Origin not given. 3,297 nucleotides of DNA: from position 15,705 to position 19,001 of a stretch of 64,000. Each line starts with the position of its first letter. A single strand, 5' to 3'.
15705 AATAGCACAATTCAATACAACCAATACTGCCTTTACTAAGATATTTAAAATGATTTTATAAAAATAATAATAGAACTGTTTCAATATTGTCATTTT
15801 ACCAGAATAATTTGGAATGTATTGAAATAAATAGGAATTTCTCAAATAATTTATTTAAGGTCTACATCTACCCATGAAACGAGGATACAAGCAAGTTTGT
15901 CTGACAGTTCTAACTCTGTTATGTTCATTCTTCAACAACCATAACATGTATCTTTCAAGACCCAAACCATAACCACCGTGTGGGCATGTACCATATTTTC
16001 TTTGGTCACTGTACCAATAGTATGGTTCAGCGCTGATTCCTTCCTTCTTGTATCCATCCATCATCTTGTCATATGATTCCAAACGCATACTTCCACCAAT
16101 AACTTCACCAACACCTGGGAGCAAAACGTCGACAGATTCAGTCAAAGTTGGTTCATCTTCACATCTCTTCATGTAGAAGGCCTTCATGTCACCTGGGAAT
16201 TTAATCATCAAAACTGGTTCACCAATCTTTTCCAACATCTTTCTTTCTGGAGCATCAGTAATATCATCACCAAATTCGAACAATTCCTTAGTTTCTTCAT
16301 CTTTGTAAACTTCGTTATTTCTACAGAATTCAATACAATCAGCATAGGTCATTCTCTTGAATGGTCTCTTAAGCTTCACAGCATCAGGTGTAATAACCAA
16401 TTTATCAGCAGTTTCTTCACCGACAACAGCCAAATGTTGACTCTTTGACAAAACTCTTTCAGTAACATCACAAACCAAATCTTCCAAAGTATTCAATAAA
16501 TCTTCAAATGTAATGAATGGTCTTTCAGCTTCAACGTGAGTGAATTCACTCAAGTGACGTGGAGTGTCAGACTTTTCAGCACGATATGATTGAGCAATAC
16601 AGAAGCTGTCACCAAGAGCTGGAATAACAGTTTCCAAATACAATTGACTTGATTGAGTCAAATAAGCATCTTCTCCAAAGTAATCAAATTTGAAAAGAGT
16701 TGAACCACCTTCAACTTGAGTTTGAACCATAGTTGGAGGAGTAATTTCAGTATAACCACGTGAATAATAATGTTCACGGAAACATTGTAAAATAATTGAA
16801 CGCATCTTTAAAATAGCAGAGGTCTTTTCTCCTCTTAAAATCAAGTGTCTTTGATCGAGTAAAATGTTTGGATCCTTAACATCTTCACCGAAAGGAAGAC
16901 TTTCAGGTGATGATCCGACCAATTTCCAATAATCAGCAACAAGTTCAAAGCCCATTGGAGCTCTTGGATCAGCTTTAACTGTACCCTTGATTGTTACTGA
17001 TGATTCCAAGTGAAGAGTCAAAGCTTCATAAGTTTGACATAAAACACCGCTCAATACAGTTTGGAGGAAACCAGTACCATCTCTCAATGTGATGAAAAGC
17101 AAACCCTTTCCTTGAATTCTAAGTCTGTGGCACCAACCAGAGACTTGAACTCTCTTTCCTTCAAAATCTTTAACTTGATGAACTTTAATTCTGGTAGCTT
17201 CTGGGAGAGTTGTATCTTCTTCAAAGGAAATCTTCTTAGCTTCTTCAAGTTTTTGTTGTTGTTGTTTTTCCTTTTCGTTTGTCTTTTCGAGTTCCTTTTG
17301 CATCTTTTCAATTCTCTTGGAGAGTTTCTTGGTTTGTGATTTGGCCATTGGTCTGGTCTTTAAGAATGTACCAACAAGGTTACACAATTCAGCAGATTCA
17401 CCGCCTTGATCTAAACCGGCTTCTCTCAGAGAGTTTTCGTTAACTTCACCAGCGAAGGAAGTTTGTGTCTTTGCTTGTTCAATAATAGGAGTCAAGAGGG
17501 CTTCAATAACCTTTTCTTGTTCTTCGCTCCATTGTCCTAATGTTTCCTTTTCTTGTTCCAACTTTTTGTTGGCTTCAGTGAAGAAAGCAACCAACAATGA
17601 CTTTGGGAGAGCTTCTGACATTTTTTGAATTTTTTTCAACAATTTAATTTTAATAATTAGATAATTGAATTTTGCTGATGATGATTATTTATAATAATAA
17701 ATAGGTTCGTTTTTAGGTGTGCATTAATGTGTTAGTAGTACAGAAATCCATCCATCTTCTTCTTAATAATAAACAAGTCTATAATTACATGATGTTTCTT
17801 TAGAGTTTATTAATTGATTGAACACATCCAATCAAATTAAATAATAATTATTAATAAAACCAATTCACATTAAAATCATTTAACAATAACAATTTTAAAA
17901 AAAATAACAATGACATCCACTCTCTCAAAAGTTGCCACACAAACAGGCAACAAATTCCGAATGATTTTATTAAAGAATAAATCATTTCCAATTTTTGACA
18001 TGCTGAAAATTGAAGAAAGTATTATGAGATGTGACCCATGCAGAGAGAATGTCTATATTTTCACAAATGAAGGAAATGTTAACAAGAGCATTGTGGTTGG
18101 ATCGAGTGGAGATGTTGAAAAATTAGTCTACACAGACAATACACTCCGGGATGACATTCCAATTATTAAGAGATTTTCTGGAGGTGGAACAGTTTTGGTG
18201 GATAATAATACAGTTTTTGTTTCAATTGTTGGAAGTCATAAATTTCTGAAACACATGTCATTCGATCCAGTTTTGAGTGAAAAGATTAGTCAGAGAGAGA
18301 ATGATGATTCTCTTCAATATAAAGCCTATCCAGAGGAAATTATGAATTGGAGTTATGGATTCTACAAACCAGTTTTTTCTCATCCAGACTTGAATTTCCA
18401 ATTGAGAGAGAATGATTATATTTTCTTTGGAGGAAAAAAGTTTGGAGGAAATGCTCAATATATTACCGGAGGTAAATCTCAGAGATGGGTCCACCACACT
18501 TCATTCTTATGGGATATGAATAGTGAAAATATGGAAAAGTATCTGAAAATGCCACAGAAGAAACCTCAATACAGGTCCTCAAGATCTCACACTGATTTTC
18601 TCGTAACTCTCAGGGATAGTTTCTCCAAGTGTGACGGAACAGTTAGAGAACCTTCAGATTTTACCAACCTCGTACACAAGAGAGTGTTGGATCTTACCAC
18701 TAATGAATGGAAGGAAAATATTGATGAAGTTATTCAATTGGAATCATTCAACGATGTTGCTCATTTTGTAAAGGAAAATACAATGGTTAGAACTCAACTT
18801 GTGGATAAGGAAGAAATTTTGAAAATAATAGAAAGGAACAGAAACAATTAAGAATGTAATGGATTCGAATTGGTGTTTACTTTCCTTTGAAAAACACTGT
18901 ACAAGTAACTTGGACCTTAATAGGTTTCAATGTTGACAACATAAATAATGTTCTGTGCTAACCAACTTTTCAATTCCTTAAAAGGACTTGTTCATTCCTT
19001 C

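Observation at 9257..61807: Rare palindromic GGCGCC (E2F-like) element recurs six times, always intergenic, mostly just upstream of an ATG, including all three cilium genes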

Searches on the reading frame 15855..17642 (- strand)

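Call 20: search_protein_families(library=pfam, proteins=[window:15855-17642:-], max_evalue=0.001)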
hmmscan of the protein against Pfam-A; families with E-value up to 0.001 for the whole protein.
window:15855-17642:- (595 aa): 3 families
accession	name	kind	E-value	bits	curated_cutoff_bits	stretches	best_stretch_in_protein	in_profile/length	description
PF00152.25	tRNA-synt_2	-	8.8e-70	235.6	25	1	259-588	3-306/308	tRNA synthetases class II (D, K and N)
PF01336.31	tRNA_anti-codon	-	7.6e-13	48.6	27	1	165-241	1-74/75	OB-fold nucleic acid binding domain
PF20917.2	AsnRS_N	-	8.9e-08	32.9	27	1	97-147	35-91/91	Asparaginal-tRNA synthetase, N-terminal domain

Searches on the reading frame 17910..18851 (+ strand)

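Call 21: search_protein_families(library=pfam, proteins=[window:17910-18851:+], max_evalue=0.001)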
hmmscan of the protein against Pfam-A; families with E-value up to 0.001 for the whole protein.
window:17910-18851:+ (313 aa): 1 family
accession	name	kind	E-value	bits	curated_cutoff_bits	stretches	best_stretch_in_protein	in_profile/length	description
PF21948.1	LplA-B_cat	-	8.4e-18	65.5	27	1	32-235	6-179/200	Lipoyl protein ligase A/B catalytic domain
